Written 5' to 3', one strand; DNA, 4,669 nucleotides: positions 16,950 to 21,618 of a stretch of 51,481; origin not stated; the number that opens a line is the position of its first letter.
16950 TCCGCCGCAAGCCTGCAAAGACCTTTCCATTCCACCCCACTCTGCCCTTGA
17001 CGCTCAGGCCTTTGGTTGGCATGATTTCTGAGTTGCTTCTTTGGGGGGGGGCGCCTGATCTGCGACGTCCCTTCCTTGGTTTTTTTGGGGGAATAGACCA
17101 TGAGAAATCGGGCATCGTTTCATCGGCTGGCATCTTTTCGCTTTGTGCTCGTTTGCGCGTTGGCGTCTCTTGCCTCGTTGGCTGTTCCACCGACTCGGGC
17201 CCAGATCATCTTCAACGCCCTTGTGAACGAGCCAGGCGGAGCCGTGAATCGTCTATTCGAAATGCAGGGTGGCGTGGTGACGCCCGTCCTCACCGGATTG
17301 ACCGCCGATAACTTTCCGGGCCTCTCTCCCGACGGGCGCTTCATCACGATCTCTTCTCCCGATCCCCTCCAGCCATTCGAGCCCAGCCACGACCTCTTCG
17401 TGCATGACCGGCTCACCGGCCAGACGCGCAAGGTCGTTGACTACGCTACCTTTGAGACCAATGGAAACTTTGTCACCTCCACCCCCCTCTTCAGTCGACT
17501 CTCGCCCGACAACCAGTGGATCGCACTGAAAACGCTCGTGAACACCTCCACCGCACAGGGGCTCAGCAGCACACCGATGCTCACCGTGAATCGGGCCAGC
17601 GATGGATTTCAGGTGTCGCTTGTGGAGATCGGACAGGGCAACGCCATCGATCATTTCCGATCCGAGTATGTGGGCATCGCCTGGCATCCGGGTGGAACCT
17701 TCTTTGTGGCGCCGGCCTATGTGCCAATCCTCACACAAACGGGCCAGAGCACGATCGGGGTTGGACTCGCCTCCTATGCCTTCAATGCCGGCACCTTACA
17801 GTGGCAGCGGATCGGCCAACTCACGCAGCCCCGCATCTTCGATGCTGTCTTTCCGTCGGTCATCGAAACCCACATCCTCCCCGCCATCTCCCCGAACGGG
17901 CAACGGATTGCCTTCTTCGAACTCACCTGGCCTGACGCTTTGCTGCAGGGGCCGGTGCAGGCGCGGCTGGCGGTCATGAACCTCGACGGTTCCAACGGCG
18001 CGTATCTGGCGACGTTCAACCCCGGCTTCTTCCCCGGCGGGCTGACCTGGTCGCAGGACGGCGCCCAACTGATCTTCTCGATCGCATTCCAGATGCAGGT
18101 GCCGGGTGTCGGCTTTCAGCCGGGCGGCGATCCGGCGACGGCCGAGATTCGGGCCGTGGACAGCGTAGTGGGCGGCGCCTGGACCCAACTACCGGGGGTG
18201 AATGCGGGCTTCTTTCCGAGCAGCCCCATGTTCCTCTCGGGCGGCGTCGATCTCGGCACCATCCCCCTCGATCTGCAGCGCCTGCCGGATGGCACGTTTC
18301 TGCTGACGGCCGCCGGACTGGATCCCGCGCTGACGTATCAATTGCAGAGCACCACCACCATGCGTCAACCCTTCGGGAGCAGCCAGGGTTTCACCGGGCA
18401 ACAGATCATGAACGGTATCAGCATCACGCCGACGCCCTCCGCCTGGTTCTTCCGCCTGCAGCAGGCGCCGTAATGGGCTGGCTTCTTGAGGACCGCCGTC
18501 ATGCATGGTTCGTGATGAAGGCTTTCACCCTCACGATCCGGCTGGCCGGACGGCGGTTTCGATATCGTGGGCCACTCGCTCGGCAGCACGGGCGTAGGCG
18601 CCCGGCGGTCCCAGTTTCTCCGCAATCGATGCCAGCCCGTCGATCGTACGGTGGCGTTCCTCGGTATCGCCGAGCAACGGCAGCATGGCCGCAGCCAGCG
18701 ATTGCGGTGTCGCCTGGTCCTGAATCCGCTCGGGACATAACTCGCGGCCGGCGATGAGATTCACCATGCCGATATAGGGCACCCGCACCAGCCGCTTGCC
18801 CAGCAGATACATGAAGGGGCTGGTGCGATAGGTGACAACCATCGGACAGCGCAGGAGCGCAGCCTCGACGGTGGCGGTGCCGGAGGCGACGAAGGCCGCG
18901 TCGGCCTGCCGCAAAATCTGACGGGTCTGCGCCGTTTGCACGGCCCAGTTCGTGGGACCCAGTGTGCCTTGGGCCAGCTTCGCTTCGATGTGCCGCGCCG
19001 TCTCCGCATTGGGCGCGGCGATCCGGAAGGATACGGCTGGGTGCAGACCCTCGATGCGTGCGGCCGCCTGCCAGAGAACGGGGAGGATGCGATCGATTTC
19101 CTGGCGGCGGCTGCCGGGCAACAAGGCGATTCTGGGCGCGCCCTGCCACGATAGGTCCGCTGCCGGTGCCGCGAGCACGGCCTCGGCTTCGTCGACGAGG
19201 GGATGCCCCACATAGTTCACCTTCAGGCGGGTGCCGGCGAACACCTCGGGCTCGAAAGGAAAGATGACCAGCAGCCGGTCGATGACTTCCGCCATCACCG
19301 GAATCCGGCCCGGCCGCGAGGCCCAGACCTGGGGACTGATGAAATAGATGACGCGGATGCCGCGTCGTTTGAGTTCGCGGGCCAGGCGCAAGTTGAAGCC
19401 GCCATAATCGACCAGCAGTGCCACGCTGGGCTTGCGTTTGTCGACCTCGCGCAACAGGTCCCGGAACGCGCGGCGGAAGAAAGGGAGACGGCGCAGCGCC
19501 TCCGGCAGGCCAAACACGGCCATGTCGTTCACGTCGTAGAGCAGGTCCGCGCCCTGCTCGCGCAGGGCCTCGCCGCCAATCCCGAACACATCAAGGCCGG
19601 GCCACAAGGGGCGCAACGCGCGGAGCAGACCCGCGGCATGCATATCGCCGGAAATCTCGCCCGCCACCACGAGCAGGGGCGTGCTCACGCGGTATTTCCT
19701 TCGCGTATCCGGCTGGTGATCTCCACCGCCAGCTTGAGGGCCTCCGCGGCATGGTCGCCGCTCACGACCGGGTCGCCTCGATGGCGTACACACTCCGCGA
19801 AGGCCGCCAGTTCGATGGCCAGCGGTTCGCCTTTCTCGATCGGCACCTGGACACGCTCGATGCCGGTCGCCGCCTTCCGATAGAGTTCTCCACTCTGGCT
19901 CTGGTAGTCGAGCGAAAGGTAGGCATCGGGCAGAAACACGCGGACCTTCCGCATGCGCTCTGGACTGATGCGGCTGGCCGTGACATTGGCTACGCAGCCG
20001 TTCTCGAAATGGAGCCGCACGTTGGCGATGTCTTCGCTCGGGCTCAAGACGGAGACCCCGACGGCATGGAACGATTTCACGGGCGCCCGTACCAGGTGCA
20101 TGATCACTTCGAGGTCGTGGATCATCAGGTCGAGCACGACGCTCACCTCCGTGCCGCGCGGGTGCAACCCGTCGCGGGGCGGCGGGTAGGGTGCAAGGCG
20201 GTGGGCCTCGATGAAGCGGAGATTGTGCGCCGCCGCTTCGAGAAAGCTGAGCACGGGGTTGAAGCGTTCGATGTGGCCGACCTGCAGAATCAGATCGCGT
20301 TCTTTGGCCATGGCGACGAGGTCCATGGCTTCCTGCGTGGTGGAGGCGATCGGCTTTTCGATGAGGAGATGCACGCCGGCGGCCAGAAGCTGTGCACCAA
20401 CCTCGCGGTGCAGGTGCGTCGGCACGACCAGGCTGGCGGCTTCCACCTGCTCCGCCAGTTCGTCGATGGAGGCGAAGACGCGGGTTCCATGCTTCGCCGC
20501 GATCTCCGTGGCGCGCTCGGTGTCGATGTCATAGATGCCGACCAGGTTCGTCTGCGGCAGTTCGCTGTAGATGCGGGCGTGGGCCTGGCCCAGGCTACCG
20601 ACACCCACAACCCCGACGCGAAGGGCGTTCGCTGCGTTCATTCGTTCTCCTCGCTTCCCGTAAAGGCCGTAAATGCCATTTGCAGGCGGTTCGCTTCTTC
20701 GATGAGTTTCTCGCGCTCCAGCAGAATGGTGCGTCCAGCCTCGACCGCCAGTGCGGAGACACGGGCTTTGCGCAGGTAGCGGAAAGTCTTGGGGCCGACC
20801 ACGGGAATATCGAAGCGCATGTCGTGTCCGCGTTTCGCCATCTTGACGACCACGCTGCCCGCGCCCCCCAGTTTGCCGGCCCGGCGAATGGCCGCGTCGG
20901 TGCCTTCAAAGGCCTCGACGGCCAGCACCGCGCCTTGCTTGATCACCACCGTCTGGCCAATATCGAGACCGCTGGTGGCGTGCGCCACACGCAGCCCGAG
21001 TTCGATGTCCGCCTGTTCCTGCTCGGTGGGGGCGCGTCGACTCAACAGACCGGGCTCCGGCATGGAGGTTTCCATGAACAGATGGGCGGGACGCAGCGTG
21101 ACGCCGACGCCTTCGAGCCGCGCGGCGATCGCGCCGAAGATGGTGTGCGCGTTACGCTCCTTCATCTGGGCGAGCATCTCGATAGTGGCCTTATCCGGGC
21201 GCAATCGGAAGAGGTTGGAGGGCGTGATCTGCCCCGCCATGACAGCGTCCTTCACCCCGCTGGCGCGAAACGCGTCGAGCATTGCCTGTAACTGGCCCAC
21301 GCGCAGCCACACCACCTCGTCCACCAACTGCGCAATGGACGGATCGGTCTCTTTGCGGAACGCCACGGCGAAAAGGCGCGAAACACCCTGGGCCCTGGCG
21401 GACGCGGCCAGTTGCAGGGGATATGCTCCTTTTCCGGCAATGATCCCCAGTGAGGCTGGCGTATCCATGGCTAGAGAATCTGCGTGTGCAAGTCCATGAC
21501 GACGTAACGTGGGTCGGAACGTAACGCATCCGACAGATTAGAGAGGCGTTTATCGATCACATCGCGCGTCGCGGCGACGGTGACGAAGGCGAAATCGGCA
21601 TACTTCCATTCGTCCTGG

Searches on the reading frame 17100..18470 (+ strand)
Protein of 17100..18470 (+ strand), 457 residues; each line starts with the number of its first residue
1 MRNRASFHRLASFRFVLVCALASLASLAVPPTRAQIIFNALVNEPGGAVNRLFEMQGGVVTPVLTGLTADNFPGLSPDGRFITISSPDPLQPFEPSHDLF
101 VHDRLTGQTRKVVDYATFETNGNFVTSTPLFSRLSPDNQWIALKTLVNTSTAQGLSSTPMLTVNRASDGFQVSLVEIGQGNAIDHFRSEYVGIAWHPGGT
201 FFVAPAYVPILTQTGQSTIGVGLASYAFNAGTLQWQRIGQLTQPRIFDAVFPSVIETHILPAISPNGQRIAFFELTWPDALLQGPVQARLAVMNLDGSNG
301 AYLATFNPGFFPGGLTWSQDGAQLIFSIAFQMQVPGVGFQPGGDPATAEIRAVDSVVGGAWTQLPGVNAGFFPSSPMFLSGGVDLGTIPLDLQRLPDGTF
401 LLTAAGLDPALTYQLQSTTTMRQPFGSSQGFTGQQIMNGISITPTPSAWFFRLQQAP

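Call 9: search_protein_families(library=pfam, proteins=[window:17100-18470:+], max_evalue=0.001)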
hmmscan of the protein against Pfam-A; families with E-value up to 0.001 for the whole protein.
window:17100-18470:+ (457 aa): 1 family
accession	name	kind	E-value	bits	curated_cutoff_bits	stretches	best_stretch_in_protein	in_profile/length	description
PF07676.18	PD40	-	1.4e-06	28.5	20.9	0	260-272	13-25/38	WD40-like Beta Propeller Repeat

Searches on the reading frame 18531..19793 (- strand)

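Call 10: search_protein_families(library=pfam, proteins=[window:18531-19793:-], max_evalue=0.001)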
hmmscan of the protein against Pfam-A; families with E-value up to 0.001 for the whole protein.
window:18531-19793:- (420 aa): 1 family
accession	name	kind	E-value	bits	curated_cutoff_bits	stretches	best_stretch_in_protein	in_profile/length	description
PF02684.21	LpxB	-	1e-90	304.8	22.6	1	41-392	2-357/374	Lipid-A-disaccharide synthetase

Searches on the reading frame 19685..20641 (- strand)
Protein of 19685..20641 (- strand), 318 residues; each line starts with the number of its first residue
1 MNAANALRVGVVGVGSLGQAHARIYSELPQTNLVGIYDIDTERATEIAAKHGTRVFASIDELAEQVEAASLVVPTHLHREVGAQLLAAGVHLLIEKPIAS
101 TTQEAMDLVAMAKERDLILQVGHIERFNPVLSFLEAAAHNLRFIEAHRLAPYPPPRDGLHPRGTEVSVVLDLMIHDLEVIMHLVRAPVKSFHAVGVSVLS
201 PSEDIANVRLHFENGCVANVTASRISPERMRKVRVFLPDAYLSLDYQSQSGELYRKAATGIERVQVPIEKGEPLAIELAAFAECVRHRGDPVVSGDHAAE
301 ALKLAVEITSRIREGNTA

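Call 10: search_protein_families(library=pfam, proteins=[window:19685-20641:-], max_evalue=0.001)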
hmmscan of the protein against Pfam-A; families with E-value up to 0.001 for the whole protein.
window:19685-20641:- (318 aa): 6 families
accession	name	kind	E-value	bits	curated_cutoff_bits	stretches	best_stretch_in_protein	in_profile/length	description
PF01408.29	GFO_IDH_MocA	-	3.5e-30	105.6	24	1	7-123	1-120/120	Oxidoreductase family, NAD-binding Rossmann fold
PF22725.1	GFO_IDH_MocA_C3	-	5.8e-10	39.7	27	1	141-235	16-116/124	GFO/IDH/MocA C-terminal domain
PF02629.25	CoA_binding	-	9.6e-06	26.7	22.3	1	7-92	4-90/97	CoA binding domain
PF02894.22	GFO_IDH_MocA_C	-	1.2e-05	25.6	22.9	0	166-228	40-107/218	Oxidoreductase family, C-terminal alpha/beta domain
PF02423.21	OCD_Mu_crystall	-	0.00061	19.3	24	1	3-93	126-222/314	Ornithine cyclodeaminase/mu-crystallin family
PF07991.19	KARI_N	-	0.00092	19.3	20.6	0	8-83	6-78/165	Acetohydroxy acid isomeroreductase, NADPH-binding domain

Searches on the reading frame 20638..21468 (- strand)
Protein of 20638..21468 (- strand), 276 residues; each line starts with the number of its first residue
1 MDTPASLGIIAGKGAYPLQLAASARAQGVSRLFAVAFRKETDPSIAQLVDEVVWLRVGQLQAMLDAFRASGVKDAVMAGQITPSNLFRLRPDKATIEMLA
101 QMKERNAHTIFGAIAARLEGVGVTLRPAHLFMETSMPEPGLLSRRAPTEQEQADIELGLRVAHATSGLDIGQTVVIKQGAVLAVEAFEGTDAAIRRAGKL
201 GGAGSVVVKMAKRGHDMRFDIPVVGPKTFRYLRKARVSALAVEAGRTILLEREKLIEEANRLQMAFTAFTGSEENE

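Call 10: search_protein_families(library=pfam, proteins=[window:20638-21468:-], max_evalue=0.001)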
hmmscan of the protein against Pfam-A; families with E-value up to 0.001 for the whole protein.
window:20638-21468:- (276 aa): 2 families
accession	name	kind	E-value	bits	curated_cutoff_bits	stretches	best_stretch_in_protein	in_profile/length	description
PF06230.17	LpxI_C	-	2.8e-45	153.8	25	1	139-265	2-129/131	LpxI C-terminal domain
PF17930.7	LpxI_N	-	5.4e-32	110.9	25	1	7-133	2-127/129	LpxI N-terminal domain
